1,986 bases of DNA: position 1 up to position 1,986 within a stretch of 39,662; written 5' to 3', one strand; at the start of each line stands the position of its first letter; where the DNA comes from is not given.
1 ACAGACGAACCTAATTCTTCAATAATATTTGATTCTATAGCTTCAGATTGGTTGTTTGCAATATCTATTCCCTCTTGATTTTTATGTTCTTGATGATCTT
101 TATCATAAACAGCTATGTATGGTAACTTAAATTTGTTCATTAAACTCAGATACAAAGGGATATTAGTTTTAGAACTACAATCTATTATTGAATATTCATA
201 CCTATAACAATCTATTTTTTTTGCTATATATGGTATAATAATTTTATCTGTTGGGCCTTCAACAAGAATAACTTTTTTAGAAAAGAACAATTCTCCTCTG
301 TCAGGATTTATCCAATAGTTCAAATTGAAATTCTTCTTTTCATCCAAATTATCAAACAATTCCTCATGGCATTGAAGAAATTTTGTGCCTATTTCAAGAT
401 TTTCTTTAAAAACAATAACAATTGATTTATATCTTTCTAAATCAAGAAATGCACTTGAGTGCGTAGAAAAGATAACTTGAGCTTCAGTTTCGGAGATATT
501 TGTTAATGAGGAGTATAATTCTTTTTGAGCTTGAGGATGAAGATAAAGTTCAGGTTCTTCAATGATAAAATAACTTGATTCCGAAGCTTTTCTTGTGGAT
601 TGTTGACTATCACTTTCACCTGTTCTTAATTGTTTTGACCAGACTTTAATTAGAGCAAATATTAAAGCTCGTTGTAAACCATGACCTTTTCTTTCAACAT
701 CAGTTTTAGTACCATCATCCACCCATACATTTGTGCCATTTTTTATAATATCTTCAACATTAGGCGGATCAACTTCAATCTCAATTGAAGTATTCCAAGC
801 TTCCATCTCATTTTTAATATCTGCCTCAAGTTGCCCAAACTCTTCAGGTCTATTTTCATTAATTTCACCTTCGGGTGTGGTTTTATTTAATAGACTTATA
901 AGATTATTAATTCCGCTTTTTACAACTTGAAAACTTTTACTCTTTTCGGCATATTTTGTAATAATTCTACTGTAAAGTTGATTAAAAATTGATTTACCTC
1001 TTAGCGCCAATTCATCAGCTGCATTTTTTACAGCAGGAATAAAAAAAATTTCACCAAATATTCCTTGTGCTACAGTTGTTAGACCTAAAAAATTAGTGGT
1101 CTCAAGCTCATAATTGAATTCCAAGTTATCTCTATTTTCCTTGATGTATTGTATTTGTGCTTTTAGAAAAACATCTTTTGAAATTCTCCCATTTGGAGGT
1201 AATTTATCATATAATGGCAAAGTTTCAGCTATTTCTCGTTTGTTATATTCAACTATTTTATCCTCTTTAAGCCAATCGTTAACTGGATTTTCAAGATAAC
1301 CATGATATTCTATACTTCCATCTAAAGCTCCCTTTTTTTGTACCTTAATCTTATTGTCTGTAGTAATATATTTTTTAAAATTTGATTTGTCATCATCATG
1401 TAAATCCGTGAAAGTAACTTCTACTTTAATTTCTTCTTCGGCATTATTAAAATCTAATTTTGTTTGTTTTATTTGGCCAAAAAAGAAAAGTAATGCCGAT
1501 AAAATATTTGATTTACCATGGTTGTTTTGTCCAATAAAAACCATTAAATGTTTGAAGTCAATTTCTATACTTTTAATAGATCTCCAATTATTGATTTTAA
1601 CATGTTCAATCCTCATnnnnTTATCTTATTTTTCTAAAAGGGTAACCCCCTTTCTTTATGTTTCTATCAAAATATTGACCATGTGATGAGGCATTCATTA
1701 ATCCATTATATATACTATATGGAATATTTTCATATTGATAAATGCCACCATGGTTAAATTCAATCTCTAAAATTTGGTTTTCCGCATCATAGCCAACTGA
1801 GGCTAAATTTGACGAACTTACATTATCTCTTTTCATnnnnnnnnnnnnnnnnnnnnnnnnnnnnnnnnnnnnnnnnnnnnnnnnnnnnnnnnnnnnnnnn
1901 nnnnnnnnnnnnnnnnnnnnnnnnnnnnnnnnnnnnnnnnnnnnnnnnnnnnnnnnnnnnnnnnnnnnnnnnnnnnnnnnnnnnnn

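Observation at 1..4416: Five-gene accessory operon pairing an OLD-family nuclease with a Schlafen-like AlbA_2/HATPase_c_4 protein and two KTSC domains: a candidate undescribed defence system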

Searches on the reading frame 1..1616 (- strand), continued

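Call 95: search_protein_families(library=pfam, proteins=[P0404, P0470, P0471, P0472, P0485, P0501, P0503, P0504, P0506, P0498], max_evalue=0.01)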
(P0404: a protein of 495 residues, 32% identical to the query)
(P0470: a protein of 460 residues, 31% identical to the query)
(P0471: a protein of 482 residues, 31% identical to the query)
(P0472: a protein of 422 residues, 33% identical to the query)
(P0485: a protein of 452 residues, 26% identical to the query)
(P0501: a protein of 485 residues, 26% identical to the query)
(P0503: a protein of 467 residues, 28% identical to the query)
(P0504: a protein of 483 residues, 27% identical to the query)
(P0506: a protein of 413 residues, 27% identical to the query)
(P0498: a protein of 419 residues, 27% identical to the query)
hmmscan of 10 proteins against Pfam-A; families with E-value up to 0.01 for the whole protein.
P0404 (495 aa): 2 families
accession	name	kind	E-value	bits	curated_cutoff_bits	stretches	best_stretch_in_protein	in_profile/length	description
PF02037.33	SAP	-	1e-11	44.6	23.9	1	461-494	1-34/37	SAP domain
PF21007.2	FBF1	-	0.0019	17.2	45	1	7-52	71-116/524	Fas-binding factor 1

P0470 (460 aa): 2 families
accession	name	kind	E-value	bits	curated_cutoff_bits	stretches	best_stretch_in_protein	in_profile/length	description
PF02037.33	SAP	-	1.1e-06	28.6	23.9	1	427-460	1-34/37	SAP domain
PF18953.6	SAP_new25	-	0.00093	19.2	26.3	0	433-458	10-35/51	SAP domain-containing new25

P0471 (482 aa): 2 families
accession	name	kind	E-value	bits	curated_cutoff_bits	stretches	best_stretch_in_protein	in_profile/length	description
PF02037.33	SAP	-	2.4e-13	49.8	23.9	1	449-480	3-34/37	SAP domain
PF18953.6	SAP_new25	-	0.00011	22.2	26.3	1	454-479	11-36/51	SAP domain-containing new25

P0472 (422 aa): 0 families

P0485 (452 aa): 2 families
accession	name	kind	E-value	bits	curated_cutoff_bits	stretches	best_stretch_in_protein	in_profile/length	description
PF02037.33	SAP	-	0.00053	20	23.9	1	420-451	2-33/37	SAP domain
PF18953.6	SAP_new25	-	0.0024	17.9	26.3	0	425-450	10-35/51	SAP domain-containing new25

P0501 (485 aa): 3 families
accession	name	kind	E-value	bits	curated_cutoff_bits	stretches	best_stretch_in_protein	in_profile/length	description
PF02037.33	SAP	-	1.4e-11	44.1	23.9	1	454-485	3-34/37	SAP domain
PF12949.13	HeH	-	0.00088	19.4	28.9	1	453-484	1-34/35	HeH/LEM domain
PF02305.22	Phage_F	-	0.0059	15.9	25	1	327-398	232-306/501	Capsid protein (F protein)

P0503 (467 aa): 2 families
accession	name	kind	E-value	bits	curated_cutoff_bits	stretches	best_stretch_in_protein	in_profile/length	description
PF02037.33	SAP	-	8.2e-08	32.1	23.9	1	435-465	2-32/37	SAP domain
PF18953.6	SAP_new25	-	0.00038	20.5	26.3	1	440-466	10-36/51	SAP domain-containing new25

P0504 (483 aa): 2 families
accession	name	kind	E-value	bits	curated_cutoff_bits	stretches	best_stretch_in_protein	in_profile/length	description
PF02037.33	SAP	-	4.9e-08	32.8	23.9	1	449-482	1-34/37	SAP domain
PF18953.6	SAP_new25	-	0.0045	17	26.3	1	455-481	10-36/51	SAP domain-containing new25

P0506 (413 aa): 0 families

P0498 (419 aa): 1 family
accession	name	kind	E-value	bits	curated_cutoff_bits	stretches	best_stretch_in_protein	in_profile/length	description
PF02037.33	SAP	-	6.2e-09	35.7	23.9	1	386-417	2-33/37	SAP domain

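Call 96: find_encoding_contigs(protein=P0255, flank=10000, max_places=3)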
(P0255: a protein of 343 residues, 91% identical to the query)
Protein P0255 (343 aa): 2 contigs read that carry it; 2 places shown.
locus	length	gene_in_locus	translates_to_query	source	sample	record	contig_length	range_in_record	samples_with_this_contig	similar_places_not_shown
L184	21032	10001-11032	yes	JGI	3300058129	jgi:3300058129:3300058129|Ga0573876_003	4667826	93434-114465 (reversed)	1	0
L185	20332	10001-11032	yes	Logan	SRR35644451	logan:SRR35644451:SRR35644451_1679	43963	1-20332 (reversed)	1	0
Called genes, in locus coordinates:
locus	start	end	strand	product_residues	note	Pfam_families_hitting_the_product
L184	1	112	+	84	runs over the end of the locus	PF19891:DUF6364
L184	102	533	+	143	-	PF13470:PIN_3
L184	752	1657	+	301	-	PF07728:AAA_5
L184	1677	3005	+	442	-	-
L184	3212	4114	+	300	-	PF10043:DUF2279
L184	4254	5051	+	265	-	-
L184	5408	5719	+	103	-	PF12844:HTH_19 (weak), PF13560:HTH_31, PF01381:HTH_3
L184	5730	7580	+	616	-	PF04326:SLFN_AlbA_2, PF13749:HATPase_c_4, PF21247:Fic-like_C (weak), PF13619:KTSC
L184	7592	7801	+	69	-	PF13619:KTSC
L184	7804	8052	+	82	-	PF13280:WYL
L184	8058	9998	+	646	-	PF11398:DUF2813 (faint), PF13175:AAA_15, PF13476:AAA_23, PF13304:AAA_21 (weak), PF20469:OLD-like_TOPRIM (weak)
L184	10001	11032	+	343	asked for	-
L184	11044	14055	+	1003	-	PF22548:AEP-TOTE, PF00270:DEAD, PF04851:ResIII, PF00271:Helicase_C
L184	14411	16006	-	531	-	PF07676:PD40 (faint), PF00691:OmpA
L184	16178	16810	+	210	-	PF07661:MORN_2 (faint)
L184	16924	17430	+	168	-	-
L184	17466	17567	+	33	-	-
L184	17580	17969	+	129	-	-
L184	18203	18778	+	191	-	-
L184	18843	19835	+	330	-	PF08240:ADH_N, PF00107:ADH_zinc_N, PF13602:ADH_zinc_N_2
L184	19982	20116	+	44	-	-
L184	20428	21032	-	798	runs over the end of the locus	PF00488:MutS_V, PF20297:MSSS, PF01713:Smr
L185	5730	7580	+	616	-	PF04326:SLFN_AlbA_2, PF13749:HATPase_c_4, PF21247:Fic-like_C (weak), PF13619:KTSC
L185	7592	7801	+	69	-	PF13619:KTSC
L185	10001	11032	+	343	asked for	-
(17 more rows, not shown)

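Call 97: search_protein_families(library=phrogs, proteins=[P0255, L176:7817-8035:+], max_evalue=0.001)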
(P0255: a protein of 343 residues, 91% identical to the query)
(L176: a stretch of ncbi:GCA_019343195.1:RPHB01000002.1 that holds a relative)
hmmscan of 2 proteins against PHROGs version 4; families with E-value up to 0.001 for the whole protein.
P0255 (343 aa): 0 families

L176:7817-8035:+ (72 aa): 2 families
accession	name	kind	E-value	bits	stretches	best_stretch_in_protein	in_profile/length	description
phrog_17428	-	unknown function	9.1e-21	75.1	1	1-72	66-136/768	-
phrog_24656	-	head and packaging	2.2e-12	47.2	1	6-71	285-349/627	virion structural protein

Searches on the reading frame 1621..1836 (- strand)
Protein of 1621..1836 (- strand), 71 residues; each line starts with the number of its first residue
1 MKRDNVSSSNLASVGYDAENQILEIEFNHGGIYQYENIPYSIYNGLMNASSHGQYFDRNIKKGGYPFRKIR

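Call 6: search_protein_families(library=pfam, proteins=[window:1621-1836:-], max_evalue=0.01)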
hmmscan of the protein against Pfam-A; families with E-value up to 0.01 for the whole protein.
window:1621-1836:- (71 aa): 1 family
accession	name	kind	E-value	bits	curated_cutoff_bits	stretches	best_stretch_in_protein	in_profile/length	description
PF13619.11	KTSC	-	1e-25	89.7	25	1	7-62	1-56/58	KTSC domain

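Call 7: search_protein_families(library=padloc, proteins=[window:1621-1836:-], max_evalue=0.01)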
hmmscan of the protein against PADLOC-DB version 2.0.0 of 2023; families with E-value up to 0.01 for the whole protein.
window:1621-1836:- (71 aa): 0 families

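Call 9: find_encoding_contigs(protein=window:1621-1836:-, flank=10000, max_places=10)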
Protein window:1621-1836:- (71 aa): 2 contigs read that carry it; 2 places shown.
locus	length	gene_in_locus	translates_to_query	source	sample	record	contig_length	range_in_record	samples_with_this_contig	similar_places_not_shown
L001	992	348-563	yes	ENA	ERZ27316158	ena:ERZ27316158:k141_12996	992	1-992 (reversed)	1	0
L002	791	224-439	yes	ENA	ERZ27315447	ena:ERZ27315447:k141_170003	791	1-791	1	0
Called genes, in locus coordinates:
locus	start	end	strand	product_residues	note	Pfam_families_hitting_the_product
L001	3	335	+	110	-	?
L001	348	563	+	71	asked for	PF13619:KTSC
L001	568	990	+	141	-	?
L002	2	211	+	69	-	?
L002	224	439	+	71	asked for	PF13619:KTSC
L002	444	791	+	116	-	?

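Call 40: search_solved_structures(query=window:1621-1836:-, max_evalue=1, show_alignments=2)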
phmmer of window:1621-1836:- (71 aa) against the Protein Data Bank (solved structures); distinct sequences matched with E-value up to 1: 11.
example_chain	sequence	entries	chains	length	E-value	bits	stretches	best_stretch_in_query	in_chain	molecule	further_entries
7x8c_A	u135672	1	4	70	2e-23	85.1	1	1-71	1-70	KTSC domain-containing protein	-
8wiv_A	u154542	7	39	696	1e-15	60.7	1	1-69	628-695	Helicase HerA central domain-containing protein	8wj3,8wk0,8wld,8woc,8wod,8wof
4rgi_A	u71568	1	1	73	1.6e-13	53.8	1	1-70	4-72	Uncharacterized protein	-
3mi1_M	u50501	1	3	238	0.067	17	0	16-68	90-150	Protocatechuate 3,4-dioxygenase beta chain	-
6dy3_B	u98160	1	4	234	0.068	17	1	19-56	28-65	N-acylethanolamine-hydrolyzing acid amidase beta-subunit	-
2pcd_M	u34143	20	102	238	0.069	17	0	16-68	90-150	PROTOCATECHUATE 3,4-DIOXYGENASE (BETA CHAIN) | PROTOCATECHUATE 3,4-DIOXYGENASE | Protocatechuate 3,4-dioxygenase beta chain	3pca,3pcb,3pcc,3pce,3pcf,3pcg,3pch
1yko_B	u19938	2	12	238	0.27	15.1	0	27-68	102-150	Protocatechuate 3,4-dioxygenase beta chain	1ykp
3mfl_M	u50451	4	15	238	0.32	14.9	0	16-68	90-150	Protocatechuate 3,4-dioxygenase beta chain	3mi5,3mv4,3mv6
3lkt_M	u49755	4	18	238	0.33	14.8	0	16-68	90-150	Protocatechuate 3,4-dioxygenase beta chain | PROTOCATECHUATE 3,4-DIOXYGENASE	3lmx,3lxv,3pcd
1ykk_B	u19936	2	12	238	0.56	14.1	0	49-68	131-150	Protocatechuate 3,4-dioxygenase beta chain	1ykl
1ykm_B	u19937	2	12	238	0.59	14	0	49-68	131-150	Protocatechuate 3,4-dioxygenase beta chain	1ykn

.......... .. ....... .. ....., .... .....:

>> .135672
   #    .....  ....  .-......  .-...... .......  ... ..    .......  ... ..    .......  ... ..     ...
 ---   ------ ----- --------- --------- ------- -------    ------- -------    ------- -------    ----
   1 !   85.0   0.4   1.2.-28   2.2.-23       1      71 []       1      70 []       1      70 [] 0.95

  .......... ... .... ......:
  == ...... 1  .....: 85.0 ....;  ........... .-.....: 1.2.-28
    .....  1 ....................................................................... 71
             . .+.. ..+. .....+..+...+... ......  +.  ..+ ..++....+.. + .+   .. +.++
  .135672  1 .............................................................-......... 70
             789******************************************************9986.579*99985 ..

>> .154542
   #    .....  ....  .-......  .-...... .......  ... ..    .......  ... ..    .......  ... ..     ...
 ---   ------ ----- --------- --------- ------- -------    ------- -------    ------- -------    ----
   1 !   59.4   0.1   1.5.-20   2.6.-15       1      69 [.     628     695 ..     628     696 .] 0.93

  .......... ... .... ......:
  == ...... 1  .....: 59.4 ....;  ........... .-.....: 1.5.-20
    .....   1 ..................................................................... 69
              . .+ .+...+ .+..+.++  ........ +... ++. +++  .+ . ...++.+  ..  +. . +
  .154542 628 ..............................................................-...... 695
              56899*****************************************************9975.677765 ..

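Call 69: search_protein_families(library=ncbifam, proteins=[window:1621-1836:-], max_evalue=0.001)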
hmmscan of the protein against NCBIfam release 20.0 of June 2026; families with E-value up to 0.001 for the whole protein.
window:1621-1836:- (71 aa): 0 families

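Call 97: search_protein_families(library=phrogs, proteins=[window:1621-1836:-], max_evalue=0.001)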
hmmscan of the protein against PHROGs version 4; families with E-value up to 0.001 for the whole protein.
window:1621-1836:- (71 aa): 2 families
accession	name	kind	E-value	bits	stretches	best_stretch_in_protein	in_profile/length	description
phrog_3292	-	unknown function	3.7e-19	70.2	1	1-63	108-170/436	-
phrog_8113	-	unknown function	1.5e-09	39.3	1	8-70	19-80/144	-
